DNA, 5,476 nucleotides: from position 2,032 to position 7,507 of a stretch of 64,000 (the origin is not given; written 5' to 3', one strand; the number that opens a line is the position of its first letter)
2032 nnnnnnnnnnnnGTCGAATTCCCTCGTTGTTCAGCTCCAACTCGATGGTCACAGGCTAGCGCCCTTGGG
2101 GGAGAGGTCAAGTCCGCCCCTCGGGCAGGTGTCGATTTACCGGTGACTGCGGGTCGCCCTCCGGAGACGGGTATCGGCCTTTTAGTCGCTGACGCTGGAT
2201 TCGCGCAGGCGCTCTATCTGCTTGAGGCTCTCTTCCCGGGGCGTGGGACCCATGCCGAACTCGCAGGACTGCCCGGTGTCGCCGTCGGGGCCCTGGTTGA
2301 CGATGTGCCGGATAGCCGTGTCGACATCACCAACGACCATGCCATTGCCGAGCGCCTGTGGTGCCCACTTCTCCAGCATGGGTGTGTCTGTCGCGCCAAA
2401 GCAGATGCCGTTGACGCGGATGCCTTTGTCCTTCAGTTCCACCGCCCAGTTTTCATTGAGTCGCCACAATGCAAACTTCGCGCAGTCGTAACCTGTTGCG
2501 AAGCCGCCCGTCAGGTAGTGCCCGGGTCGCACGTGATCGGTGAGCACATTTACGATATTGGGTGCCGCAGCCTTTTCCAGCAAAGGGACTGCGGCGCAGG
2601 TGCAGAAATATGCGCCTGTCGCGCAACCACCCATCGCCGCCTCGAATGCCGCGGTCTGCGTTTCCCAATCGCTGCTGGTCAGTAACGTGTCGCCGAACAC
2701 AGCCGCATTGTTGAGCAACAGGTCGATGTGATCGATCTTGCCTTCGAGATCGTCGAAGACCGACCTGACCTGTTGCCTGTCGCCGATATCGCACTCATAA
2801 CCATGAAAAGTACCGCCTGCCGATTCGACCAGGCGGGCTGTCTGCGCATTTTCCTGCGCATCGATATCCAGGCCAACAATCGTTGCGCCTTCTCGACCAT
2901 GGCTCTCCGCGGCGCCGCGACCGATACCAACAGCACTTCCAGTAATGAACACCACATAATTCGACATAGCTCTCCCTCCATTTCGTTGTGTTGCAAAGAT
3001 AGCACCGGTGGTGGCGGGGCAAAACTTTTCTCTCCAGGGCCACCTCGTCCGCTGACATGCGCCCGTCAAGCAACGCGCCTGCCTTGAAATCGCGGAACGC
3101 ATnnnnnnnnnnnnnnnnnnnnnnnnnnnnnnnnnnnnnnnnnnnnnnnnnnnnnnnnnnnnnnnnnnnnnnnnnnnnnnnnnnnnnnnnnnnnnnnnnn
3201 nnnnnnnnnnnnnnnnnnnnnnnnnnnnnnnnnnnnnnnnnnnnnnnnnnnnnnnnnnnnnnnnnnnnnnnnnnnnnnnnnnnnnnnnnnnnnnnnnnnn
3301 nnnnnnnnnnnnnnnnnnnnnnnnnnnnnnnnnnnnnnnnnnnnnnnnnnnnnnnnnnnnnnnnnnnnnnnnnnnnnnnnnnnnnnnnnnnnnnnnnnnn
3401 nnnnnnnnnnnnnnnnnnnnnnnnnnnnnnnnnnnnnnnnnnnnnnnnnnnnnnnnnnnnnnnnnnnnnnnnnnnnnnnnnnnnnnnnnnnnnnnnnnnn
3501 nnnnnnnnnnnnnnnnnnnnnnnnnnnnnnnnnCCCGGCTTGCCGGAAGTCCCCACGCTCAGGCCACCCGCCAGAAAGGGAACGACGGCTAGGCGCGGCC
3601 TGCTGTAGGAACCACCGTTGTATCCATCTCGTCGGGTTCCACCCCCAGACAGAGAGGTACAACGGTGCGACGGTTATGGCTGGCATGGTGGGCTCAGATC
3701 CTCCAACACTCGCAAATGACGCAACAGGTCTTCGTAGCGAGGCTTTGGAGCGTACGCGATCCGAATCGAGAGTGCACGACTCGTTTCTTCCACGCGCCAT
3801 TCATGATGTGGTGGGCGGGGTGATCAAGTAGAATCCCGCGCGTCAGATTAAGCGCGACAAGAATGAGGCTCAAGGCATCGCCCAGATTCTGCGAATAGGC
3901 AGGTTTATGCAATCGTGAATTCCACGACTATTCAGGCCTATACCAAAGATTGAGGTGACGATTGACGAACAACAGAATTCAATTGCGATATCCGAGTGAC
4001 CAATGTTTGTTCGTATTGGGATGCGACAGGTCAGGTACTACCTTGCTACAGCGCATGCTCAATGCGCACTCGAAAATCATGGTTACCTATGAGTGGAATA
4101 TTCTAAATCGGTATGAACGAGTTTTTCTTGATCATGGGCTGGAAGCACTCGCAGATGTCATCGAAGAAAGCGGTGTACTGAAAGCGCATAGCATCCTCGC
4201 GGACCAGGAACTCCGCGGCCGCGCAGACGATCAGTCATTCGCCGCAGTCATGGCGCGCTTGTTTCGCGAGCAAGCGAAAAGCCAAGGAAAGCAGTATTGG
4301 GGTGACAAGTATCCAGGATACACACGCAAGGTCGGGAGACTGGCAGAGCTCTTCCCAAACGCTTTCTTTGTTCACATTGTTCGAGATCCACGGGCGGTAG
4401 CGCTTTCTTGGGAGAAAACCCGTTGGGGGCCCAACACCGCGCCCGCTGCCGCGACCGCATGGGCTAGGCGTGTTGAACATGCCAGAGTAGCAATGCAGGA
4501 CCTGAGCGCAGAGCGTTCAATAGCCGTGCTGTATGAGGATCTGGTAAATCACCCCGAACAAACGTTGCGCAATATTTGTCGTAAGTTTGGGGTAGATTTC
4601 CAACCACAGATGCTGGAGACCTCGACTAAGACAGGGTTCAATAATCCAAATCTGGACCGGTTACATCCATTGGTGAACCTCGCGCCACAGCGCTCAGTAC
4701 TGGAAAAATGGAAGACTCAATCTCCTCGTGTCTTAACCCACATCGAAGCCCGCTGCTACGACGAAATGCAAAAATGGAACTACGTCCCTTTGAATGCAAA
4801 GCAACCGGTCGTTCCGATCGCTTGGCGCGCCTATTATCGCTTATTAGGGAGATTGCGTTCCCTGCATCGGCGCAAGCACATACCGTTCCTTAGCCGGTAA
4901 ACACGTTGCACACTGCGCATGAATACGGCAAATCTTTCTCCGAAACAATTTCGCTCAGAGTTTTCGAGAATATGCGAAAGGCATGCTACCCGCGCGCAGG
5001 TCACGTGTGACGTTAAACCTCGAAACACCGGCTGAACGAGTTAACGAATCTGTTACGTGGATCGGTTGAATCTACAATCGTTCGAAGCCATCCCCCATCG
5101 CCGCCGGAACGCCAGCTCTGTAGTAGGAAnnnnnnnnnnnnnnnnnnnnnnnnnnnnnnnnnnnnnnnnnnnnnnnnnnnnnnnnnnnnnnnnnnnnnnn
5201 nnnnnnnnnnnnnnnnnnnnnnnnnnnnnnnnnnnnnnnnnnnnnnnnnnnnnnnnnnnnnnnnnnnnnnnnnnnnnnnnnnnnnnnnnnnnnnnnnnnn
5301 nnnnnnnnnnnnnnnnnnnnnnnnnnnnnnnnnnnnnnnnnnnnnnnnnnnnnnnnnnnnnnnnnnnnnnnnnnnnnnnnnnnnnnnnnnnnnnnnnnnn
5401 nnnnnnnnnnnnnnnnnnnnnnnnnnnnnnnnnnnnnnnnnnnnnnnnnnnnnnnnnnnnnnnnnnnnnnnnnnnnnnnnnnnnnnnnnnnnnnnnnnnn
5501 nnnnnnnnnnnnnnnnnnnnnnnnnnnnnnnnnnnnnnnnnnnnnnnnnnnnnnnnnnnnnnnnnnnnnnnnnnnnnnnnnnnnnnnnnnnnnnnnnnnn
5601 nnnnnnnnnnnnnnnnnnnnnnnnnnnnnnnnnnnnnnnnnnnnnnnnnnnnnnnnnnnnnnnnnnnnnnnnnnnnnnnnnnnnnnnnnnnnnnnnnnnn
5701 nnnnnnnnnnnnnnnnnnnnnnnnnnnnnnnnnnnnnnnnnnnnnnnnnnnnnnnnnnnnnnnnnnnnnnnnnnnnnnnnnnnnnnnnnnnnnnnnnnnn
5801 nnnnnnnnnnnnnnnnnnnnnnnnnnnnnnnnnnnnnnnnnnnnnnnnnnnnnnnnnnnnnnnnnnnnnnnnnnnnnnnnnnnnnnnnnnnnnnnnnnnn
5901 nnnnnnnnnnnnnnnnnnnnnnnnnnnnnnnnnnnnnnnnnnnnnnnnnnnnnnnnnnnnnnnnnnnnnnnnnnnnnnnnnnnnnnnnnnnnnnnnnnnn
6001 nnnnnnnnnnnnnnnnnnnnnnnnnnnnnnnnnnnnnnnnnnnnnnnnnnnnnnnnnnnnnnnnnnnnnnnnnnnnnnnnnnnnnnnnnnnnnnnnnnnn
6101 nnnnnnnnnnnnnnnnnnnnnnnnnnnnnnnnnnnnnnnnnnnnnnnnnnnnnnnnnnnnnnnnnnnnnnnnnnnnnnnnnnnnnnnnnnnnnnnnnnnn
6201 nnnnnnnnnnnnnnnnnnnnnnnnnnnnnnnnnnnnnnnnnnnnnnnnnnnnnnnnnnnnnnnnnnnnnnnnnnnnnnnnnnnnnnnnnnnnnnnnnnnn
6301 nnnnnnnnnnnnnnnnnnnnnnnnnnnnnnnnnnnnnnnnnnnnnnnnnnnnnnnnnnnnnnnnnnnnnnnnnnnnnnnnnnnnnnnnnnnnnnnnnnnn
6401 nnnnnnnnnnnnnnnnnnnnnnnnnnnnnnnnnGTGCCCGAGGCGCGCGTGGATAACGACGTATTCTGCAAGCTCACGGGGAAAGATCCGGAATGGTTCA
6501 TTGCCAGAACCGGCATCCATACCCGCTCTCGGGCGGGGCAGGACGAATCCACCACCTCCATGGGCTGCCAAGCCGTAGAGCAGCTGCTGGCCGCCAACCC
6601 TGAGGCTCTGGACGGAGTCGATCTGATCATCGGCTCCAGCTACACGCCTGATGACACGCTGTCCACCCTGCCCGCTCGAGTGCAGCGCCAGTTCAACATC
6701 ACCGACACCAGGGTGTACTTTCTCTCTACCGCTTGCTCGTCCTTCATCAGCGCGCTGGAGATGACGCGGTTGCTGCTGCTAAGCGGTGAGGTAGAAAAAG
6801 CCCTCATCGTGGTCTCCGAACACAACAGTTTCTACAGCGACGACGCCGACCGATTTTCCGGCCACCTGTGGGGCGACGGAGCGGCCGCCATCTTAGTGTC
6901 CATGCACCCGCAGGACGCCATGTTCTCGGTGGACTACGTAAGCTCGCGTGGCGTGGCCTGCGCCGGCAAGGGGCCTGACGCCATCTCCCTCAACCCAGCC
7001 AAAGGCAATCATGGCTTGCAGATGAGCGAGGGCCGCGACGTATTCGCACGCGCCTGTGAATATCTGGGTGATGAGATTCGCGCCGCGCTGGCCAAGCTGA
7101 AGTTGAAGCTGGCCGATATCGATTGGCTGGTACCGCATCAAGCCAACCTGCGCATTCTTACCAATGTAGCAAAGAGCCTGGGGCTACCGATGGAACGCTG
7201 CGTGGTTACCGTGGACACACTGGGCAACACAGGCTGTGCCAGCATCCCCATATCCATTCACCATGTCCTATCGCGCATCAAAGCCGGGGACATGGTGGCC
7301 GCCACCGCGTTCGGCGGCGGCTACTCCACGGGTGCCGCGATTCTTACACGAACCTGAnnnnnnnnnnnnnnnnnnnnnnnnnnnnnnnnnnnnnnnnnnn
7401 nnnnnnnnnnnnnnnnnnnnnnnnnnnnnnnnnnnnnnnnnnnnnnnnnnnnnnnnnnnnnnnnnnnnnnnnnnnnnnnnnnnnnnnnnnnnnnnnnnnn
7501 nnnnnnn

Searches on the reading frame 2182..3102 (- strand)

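Call 47: search_protein_families(library=pfam, proteins=[window:2182-3102:-], max_evalue=0.00001)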
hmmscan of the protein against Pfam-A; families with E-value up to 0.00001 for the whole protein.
window:2182-3102:- (306 aa): 3 families
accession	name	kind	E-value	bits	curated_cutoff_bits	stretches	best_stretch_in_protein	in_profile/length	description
PF00106.31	adh_short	-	8.9e-32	110.6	26.6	1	50-248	2-192/195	short chain dehydrogenase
PF13561.12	adh_short_C2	-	8e-31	107.9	27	1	56-246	2-184/236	Enoyl-(Acyl carrier protein) reductase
PF08659.16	KR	-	7.1e-07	29.7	22.6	1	51-160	3-116/180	KR domain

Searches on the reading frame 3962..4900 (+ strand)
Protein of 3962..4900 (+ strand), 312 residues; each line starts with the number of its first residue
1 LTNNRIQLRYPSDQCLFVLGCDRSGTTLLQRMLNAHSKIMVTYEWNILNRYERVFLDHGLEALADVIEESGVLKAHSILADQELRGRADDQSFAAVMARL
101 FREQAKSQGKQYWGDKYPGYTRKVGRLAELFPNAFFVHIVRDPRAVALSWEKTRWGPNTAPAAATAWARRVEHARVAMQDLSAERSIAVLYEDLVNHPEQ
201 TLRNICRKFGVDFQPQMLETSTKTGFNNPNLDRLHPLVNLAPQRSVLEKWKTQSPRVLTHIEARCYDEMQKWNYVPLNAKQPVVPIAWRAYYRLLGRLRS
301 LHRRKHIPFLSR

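Call 15: search_protein_families(library=pfam, proteins=[window:3962-4900:+], max_evalue=0.00001)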
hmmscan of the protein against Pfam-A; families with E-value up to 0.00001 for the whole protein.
window:3962-4900:+ (312 aa): 2 families
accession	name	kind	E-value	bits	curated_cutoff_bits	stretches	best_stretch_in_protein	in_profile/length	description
PF13469.12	Sulfotransfer_3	-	3.4e-38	132.5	27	1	16-215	2-216/216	Sulfotransferase family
PF00685.33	Sulfotransfer_1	-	4.3e-07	30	22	1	16-223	4-194/255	Sulfotransferase domain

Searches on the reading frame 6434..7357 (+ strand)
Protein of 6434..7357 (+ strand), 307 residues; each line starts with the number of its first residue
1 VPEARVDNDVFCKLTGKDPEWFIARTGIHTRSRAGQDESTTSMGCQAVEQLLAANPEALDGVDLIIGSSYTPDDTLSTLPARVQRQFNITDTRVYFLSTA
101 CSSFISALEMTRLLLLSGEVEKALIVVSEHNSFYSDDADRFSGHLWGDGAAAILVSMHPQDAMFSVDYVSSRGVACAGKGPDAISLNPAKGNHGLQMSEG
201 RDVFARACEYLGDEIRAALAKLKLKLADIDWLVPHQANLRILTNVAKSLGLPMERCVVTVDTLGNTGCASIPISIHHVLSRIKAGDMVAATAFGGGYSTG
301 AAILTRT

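Call 15: search_protein_families(library=pfam, proteins=[window:6434-7357:+], max_evalue=0.00001)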
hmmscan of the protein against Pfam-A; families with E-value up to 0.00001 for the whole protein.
window:6434-7357:+ (307 aa): 2 families
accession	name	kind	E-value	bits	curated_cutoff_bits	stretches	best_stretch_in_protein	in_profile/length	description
PF08541.16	ACP_syn_III_C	-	1.6e-29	102.3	26.6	1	219-304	1-88/90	3-Oxoacyl-[acyl-carrier-protein (ACP)] synthase III C terminal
PF08545.16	ACP_syn_III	-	6.4e-13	48.8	24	1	97-162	3-68/80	3-Oxoacyl-[acyl-carrier-protein (ACP)] synthase III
